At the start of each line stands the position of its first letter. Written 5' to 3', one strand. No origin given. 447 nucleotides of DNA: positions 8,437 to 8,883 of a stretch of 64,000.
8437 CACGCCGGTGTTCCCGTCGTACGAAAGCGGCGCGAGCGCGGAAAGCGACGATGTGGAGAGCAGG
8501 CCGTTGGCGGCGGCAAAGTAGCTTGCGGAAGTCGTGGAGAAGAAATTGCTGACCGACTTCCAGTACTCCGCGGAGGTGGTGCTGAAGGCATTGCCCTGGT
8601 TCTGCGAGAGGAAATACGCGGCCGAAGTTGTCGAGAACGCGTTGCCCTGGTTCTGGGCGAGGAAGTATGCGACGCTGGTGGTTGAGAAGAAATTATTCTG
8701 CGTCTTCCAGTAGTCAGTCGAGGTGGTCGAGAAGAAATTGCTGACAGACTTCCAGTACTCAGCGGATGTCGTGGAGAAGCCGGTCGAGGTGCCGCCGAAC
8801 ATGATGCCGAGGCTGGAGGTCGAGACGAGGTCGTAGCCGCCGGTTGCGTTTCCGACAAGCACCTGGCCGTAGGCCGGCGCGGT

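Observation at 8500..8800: Recurring 16-residue tandem repeat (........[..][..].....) forming at least 8 arrays along the giant gene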

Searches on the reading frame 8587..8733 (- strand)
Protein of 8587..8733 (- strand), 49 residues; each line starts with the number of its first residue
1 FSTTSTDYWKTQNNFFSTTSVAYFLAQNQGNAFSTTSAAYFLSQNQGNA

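Call 21: find_related_loci(query=A1, collection=genome_contigs, flank=10000)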
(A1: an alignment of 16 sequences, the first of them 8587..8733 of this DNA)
Query A1 (49 aa) in genome_contigs; peptide patterns used: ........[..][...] (x = any residue, [..] = any of these).
151 stretches matched a pattern; 89 encode a relative of the query (tblastn E <= 1e-3); the best 80 are kept; 70 distinct loci.
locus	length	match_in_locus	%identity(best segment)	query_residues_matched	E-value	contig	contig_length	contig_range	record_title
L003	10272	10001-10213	83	1-49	1e-20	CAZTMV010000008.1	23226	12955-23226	MAG TPA_asm: uncultured Candidatus Saccharibacteria bacterium isolate SRP329715_co2_40 genome assembly, contig: NODE_437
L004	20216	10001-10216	82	1-44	5e-20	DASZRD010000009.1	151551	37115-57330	MAG TPA_asm: Candidatus Paceibacterota bacterium isolate SMAG_U6015 k141_1099950, whole genome shotgun sequence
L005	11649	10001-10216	82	1-44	2e-19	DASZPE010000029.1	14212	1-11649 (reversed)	MAG TPA_asm: Candidatus Paceibacterota bacterium isolate SMAG_U5963 k141_771753, whole genome shotgun sequence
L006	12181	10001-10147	76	1-49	7e-19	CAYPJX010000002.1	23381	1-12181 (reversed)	MAG TPA_asm: uncultured Candidatus Saccharibacteria bacterium isolate SRP286056_co2_22 genome assembly, contig: NODE_320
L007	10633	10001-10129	88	1-43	1e-18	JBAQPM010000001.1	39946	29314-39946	MAG: Minisyncoccia bacterium isolate MFD12001_ilm_asm_bin22 k127_99683, whole genome shotgun sequence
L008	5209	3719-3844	83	1-42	2e-18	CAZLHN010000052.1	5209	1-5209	MAG TPA_asm: uncultured Candidatus Saccharibacteria bacterium isolate binchicken_co54_336 genome assembly, contig: NODE_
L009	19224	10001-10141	82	1-49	2e-17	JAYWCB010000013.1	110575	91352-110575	MAG: Candidatus Paceibacterota bacterium isolate GL94_DN_metabat_15 GL94_DN_metabat_15_12, whole genome shotgun sequence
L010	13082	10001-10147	73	1-49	3e-17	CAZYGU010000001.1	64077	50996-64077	MAG TPA_asm: uncultured Candidatus Saccharibacteria bacterium isolate SRP278252_co2_822 genome assembly, contig: NODE_71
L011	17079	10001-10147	69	1-49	7e-17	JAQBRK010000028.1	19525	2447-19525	MAG: Parcubacteria group bacterium isolate RYN_397 scaffold_1856999, whole genome shotgun sequence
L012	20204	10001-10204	71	1-49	7e-17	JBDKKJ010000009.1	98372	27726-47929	MAG: Candidatus Parcubacteria bacterium isolate gunnisonriver_2019_sw_WHONDRS-S19S_0062_B_bin.4 scaffold_1291334, whole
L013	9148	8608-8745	74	1-46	8e-17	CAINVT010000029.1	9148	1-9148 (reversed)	uncultured bacterium isolate C24_bin-1043 genome assembly, contig: bin-1043:29/73, whole genome shotgun sequence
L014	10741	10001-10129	74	1-43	1e-16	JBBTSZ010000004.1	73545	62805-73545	MAG: Patescibacteria group bacterium isolate H41-bin015_1 H41_bin015_1_000000000004, whole genome shotgun sequence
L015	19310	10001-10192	59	1-49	2e-16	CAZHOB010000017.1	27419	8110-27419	MAG TPA_asm: uncultured Candidatus Saccharibacteria bacterium isolate SRP193066_co2_91 genome assembly, contig: NODE_909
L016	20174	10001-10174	79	1-49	2e-16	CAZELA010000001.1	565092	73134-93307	MAG TPA_asm: uncultured Candidatus Saccharibacteria bacterium isolate SRP170004_co1_374 genome assembly, contig: NODE_11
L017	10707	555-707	75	1-49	3e-16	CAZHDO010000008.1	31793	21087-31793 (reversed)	MAG TPA_asm: uncultured Candidatus Saccharibacteria bacterium isolate SRP284006_co1_584 genome assembly, contig: NODE_21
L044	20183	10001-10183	67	1-49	6e-14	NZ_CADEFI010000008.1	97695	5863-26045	MAG: uncultured Hyphomicrobium sp. isolate Hyphomicrobium sp. RBC040, whole genome shotgun sequence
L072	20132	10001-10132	83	9-49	6e-7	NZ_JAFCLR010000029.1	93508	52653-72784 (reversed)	Bradyrhizobium sp. AUGA SZCCT0431 NODE_29, whole genome shotgun sequence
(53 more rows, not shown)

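Call 25: search_protein_families(library=phrogs, proteins=[L072:3067-4656:+, L072:5126-6742:+, L072:6739-8691:+, L072:8704-9549:+, L072:9542-10810:+, L072:10812-11426:+, L072:12069-13352:+], max_evalue=0.001)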
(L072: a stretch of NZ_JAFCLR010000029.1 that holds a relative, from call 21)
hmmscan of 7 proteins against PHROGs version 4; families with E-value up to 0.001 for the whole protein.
L072:3067-4656:+ (529 aa): 0 families

L072:5126-6742:+ (538 aa): 1 family
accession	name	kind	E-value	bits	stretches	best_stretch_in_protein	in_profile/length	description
phrog_35431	-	unknown function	1.3e-06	28.2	1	429-485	448-502/546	-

L072:6739-8691:+ (650 aa): 0 families

L072:8704-9549:+ (281 aa): 0 families

L072:9542-10810:+ (422 aa): 0 families

L072:10812-11426:+ (204 aa): 0 families

L072:12069-13352:+ (427 aa): 0 families

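Call 26: search_protein_families(library=pfam, proteins=[L072:3067-4656:+, L072:4653-4958:+, L072:5126-6742:+, L072:6739-8691:+, L072:8704-9549:+, L072:9542-10810:+, L072:10812-11426:+, L072:11497-11802:+, L072:12069-13352:+, L072:14169-15041:+], max_evalue=0.01)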
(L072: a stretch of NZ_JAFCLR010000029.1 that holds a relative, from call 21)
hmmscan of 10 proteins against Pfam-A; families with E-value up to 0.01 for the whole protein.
L072:3067-4656:+ (529 aa): 0 families

L072:4653-4958:+ (101 aa): 0 families

L072:5126-6742:+ (538 aa): 0 families

L072:6739-8691:+ (650 aa): 1 family
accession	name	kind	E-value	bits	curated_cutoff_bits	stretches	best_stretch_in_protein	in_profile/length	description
PF09887.15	DUF2114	-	0.0064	15.5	25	0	166-248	222-305/449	Uncharacterized protein conserved in archaea (DUF2114)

L072:8704-9549:+ (281 aa): 0 families

L072:9542-10810:+ (422 aa): 0 families

L072:10812-11426:+ (204 aa): 0 families

L072:11497-11802:+ (101 aa): 0 families

L072:12069-13352:+ (427 aa): 0 families

L072:14169-15041:+ (290 aa): 2 families
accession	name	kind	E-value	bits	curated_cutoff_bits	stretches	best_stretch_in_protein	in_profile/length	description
PF07463.16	NUMOD4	-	2.3e-10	41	23.4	1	106-162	1-47/49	NUMOD4 motif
PF13392.12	HNH_3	-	2.6e-08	33.8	24.8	1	173-217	2-46/46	HNH endonuclease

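Call 27: search_protein_representatives(alignment_id=A1)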
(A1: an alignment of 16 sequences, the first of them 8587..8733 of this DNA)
Query: 16 sequences, 53 profile positions. Proteins with E-value up to 0.001 (for the whole library): 316; up to 1e-10: 211; up to 1e-30: 68. The best 150 are listed.
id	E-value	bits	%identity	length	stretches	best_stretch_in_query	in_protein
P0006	9.4e-165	550.7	-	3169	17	1-47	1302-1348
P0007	3.5e-153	513.6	-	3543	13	1-47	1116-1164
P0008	2.9e-128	433.8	-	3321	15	1-47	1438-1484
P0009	3.8e-104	356.6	-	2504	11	1-46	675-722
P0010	3.6e-99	340.7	-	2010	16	1-47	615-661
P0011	1.4e-92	319.6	-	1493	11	1-44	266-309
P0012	1.7e-92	319.3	-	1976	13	1-47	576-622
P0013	1.7e-90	312.9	-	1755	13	2-47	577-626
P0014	2.7e-88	305.8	-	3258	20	1-43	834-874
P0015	6.5e-85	295.0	-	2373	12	1-47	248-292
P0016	1.3e-84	294.1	-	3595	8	1-47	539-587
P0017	2.5e-78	273.9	-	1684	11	1-44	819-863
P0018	1.6e-77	271.4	-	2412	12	1-47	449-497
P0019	5.6e-74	260.0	-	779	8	1-47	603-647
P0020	3.8e-72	254.2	-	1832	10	1-47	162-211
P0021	1.8e-69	245.5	-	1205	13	1-47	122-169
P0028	5.5e-57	205.6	-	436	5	1-45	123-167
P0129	9.7e-19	83.1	-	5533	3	1-45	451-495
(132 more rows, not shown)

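Call 31: search_dna_similar(query=L072:9542-10810:+, collection=phages, mode=protein, max_evalue=0.001, max_rows=20)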
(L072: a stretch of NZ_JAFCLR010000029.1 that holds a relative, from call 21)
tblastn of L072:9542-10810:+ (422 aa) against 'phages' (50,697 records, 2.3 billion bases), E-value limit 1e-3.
No match.

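Call 41: search_solved_structures(query=A1, max_evalue=10, show_alignments=2)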
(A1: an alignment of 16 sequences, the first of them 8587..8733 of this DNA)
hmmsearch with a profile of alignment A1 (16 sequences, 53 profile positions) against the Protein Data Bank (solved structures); distinct sequences matched with E-value up to 10: 0.

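Call 45: search_protein_families(library=pfam, alignment_id=A3, max_evalue=0.001)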
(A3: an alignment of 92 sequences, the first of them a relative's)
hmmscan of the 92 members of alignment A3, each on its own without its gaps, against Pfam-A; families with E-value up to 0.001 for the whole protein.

A. member 1, P0028 (436 aa): 0 families

B. families by the number of members that match (of 92 scanned): 12 families
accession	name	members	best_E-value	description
PF12728.13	HTH_17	7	1.9e-13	Helix-turn-helix domain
PF13884.11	Peptidase_S74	2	1.3e-08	Chaperone of endosialidase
PF13578.12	Methyltransf_24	1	1e-10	Methyltransferase domain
PF13306.12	LRR_5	1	9.3e-10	BspA type Leucine rich repeat region (6 copies)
PF16403.11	Bact_surface_Ig-like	1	2e-09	Bacterial surface protein, Ig-like domain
PF00704.34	Glyco_hydro_18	1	1.9e-08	Glycosyl hydrolases family 18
PF19565.4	DUF6087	1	9.6e-07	Family of unknown function (DUF6087)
PF03777.18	ChpA-C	1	1.5e-05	ChpA-C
PF13565.12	HTH_32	1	5.6e-05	Homeodomain-like domain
PF11962.13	Peptidase_G2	1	9.5e-05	Peptidase_G2, IMC autoproteolytic cleavage domain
PF03781.23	FGE-sulfatase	1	0.00017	Sulfatase-modifying factor enzyme 1-like domain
PF13276.12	HTH_21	1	0.00019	HTH-like domain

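Call 46: search_protein_families(library=pfam, proteins=[P0006, P0016, P0009], max_evalue=0.001)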
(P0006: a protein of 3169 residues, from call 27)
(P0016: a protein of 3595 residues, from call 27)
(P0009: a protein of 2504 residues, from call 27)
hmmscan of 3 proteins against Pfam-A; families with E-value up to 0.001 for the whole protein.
P0006 (3169 aa): 1 family
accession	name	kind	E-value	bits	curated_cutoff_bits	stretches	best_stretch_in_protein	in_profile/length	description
PF12728.13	HTH_17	-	0.00049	20.7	27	0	42-88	1-47/51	Helix-turn-helix domain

P0016 (3595 aa): 2 families
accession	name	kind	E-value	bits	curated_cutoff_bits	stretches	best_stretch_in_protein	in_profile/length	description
PF00386.27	C1q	-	0.00011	22.8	23.7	1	2221-2322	28-126/127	C1q domain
PF12728.13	HTH_17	-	0.00049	20.7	27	0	12-58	1-47/51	Helix-turn-helix domain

P0009 (2504 aa): 3 families
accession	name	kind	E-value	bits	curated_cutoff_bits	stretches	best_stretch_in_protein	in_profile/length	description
PF16403.11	Bact_surface_Ig-like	-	5.8e-09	36.3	27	1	2400-2480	1-71/71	Bacterial surface protein, Ig-like domain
PF13884.11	Peptidase_S74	-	9.2e-08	32.7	22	1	2207-2260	1-57/58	Chaperone of endosialidase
PF07439.16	DUF1515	-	0.00056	20.3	22.2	0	1678-1735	51-109/113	Protein of unknown function (DUF1515)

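Call 49: predict_structure(alignment_id=A3)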
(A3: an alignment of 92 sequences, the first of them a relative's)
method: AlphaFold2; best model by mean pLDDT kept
length: 436 residues; sequences in the alignment: 92
mean_pLDDT: 53.7   pTM: 0.23
mean pLDDT of the five models: 53.7, 52.3, 52.2, 51.3, 49.2
residues with pLDDT >= 90: 5; 70-90: 37; 50-70: 206; < 50: 188
segments of 3 or more residues with pLDDT < 50: 21-34, 76-79, 91-98, 101-109, 123-127, 134-140, 153-157, 169-174, 187-191, 200-203, 215-226, 250-252, 291-298, 307-309, 330-338, 342-345, 347-349, 363-371, 381-409, 414-429, 431-436
pLDDT, mean of each block of 10 residues (from residue 1): 85 78 42 52 66 64 62 54 57 47 45 59 48 47 65 50 63 50 51 51 50 48 47 54 52 53 63 73 56 47 51 62 53 46 51 56 48 57 43 39 41 48 45 42
secondary structure, 60 per line:
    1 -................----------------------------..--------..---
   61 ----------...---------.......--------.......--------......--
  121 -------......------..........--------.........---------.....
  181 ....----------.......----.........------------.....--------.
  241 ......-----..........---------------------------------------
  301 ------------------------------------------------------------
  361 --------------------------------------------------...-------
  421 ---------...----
elements in order: H2-17 H83-89 H98-104 H113-118 H128-133 H140-149 H158-166 H176-184 H195-201 H206-214 H227-231 H240-246 H252-261 E411-413 E430-432

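Call 54: list_cluster_members(proteins=[P0007, P0006, P0016, P0028, P0008, P0014, P0129, P0009, P0011, P0021])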
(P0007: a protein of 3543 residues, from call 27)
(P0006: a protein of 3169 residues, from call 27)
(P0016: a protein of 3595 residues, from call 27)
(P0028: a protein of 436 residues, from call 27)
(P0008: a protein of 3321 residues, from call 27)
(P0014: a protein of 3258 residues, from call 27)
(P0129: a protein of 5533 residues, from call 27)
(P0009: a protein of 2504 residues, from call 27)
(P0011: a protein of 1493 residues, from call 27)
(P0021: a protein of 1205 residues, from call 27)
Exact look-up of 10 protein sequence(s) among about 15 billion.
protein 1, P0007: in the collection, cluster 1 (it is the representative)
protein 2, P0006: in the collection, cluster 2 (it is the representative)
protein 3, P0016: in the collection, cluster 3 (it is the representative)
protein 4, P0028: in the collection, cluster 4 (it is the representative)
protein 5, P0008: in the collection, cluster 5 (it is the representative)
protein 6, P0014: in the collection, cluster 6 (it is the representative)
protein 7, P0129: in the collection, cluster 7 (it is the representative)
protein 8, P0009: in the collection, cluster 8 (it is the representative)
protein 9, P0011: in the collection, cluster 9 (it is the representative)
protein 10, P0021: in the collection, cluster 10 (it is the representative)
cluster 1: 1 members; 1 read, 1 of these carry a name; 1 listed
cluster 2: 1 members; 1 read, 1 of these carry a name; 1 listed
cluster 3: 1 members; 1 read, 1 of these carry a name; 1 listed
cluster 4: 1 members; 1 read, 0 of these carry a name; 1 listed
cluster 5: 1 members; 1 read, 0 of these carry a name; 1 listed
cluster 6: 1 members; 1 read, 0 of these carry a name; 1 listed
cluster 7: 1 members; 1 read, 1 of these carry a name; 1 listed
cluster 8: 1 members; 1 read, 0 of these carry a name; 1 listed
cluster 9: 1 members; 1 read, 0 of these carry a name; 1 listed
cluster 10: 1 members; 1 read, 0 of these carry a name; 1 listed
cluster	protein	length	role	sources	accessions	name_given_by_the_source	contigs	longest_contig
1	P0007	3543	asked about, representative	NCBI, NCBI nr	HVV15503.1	MAG TPA: hypothetical protein VHD55_03845, partial [Candidatus Paceibacterota bacterium] | hypothetical protein [Candidatus Paceibacterota bacterium]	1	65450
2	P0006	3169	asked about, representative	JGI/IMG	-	hypothetical protein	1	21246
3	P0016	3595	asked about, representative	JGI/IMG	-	hypothetical protein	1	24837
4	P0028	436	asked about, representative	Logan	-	-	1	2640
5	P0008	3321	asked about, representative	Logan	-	-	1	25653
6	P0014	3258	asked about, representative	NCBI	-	-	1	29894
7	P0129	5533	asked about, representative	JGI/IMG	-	trimeric autotransporter adhesin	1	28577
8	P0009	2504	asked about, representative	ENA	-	-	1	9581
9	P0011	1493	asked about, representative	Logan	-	-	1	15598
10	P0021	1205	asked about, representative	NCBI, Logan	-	-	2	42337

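Call 57: search_protein_families(library=phrogs, proteins=[L072:298-1089:+, L072:1164-1841:+, L072:2033-3103:+, L072:13703-14461:+, L072:14169-15041:+, L072:15100-15450:+, L072:18011-18607:+, L072:19200-19781:+, L072:11497-11802:+, L072:4653-4958:+], max_evalue=0.001)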
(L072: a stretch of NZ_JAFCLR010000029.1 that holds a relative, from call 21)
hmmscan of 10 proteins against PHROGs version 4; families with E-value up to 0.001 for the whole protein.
L072:298-1089:+ (263 aa): 1 family
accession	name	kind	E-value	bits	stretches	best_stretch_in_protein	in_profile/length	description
phrog_267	-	head and packaging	7.4e-05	23.1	1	16-202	70-262/410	major head protein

L072:1164-1841:+ (225 aa): 0 families

L072:2033-3103:+ (356 aa): 0 families

L072:13703-14461:+ (252 aa): 2 families
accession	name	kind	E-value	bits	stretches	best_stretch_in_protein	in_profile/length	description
phrog_221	-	other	1.9e-37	130.4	1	3-250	110-361/367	metallo-phosphoesterase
phrog_20266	-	other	2.8e-05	24.1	0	83-111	246-274/450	metallo-phosphoesterase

L072:14169-15041:+ (290 aa): 10 families
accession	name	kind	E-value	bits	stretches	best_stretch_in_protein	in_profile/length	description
phrog_59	-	DNA, RNA and nucleotide metabolism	4.4e-48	165.7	1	80-288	126-275/423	HNH endonuclease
phrog_959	-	DNA, RNA and nucleotide metabolism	1.5e-33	116.4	1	103-226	3-113/138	HNH endonuclease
phrog_1492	-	DNA, RNA and nucleotide metabolism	6.1e-33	115.6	1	100-227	39-167/414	HNH endonuclease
phrog_37683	-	unknown function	5.7e-19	69.3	1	147-219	136-208/279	-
phrog_99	-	DNA, RNA and nucleotide metabolism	9.4e-14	52.9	1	89-221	97-207/383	HNH endonuclease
phrog_7545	-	DNA, RNA and nucleotide metabolism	4.7e-07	31.1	1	152-218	62-132/160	HNH endonuclease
phrog_30377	-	DNA, RNA and nucleotide metabolism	1.1e-06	29.7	1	165-218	5-54/82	HNH endonuclease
phrog_17657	-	DNA, RNA and nucleotide metabolism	1.2e-06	29.4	1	144-210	91-165/168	HNH endonuclease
phrog_826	-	DNA, RNA and nucleotide metabolism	9.3e-05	23.1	1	155-221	94-160/281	HNH endonuclease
phrog_4578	-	DNA, RNA and nucleotide metabolism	0.0001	23.2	1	190-217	30-57/130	HNH endonuclease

L072:15100-15450:+ (116 aa): 2 families
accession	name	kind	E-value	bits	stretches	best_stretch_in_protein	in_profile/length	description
phrog_1485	-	unknown function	7.9e-22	78.9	1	1-103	13-107/238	-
phrog_6802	-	unknown function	2.5e-06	28.8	1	1-95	1-97/122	-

L072:18011-18607:+ (198 aa): 0 families

L072:19200-19781:+ (193 aa): 5 families
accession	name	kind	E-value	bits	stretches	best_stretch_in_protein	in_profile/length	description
phrog_2324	-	DNA, RNA and nucleotide metabolism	6e-39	134.6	1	1-138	2-149/193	Erf-like ssDNA annealing protein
phrog_155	-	DNA, RNA and nucleotide metabolism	3.5e-32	113.2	1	1-176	59-255/308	Erf-like ssDNA annealing protein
phrog_34817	-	unknown function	5.6e-16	59.7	1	25-130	36-144/291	-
phrog_10003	-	other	2.5e-11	44.6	1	63-131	110-182/297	recombinase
phrog_37640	-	unknown function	1.1e-05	26.6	1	89-122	30-65/169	-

L072:11497-11802:+ (101 aa): 0 families

L072:4653-4958:+ (101 aa): 0 families
